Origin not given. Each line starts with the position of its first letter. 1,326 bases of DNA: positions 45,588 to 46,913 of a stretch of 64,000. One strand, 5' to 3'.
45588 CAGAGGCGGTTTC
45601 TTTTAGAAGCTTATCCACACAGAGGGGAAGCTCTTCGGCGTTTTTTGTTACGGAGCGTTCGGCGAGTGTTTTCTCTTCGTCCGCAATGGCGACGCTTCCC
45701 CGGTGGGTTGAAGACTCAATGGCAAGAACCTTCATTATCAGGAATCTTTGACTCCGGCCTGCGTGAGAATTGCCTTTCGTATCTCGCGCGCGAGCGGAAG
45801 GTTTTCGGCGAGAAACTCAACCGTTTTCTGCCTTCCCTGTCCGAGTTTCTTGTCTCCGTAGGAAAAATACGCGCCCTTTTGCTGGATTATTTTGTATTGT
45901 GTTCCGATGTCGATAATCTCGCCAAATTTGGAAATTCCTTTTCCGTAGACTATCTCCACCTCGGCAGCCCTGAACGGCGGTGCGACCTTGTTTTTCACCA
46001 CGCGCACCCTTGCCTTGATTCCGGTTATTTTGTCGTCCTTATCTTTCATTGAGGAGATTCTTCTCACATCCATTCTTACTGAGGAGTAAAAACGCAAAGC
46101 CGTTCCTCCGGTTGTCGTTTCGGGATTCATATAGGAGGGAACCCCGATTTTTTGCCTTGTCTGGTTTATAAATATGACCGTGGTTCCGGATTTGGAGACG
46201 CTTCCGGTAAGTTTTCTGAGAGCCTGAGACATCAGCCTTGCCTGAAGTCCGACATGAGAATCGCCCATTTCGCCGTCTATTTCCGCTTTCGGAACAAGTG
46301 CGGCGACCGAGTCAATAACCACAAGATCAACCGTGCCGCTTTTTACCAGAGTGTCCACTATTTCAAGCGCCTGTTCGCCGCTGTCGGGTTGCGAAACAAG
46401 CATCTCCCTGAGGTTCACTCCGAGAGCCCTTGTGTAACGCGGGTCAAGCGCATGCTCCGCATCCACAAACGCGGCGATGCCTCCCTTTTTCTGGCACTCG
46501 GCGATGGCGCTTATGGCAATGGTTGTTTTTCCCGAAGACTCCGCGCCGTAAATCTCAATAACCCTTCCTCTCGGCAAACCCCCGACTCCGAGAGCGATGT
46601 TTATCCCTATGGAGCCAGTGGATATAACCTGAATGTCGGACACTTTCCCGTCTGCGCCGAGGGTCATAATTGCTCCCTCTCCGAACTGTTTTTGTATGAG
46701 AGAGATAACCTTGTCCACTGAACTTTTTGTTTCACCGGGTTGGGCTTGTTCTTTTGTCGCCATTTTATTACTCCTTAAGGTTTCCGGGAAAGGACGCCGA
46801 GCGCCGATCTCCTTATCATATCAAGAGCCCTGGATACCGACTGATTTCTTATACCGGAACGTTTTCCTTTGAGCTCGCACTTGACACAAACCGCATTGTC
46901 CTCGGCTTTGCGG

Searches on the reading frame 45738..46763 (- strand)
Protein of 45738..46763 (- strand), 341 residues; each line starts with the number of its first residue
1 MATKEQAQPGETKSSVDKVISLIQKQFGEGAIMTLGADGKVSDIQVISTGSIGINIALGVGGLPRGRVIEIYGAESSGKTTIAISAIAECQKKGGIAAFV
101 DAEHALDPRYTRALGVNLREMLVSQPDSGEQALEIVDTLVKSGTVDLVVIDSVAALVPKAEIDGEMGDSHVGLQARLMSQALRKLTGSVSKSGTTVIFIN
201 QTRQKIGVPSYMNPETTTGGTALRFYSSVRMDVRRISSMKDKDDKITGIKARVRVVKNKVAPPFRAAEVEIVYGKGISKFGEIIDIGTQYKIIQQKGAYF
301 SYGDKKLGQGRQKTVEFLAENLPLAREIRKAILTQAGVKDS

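Call 36: search_protein_families(library=pfam, proteins=[window:45738-46763:-], max_evalue=0.00001)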
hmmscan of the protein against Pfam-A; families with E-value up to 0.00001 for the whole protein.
window:45738-46763:- (341 aa): 4 families
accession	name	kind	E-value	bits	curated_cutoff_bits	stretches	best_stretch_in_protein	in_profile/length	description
PF00154.27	RecA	-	7.1e-128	426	27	1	16-278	3-262/262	recA bacterial DNA recombination protein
PF21096.2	RecA_C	-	1.3e-19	70.5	27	1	281-335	1-55/57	RecA C-terminal domain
PF06745.19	ATPase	-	4.1e-06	26.8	26.6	0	52-105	6-59/231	KaiC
PF08423.17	Rad51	-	7.3e-06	25.9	22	0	43-235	4-211/244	Rad51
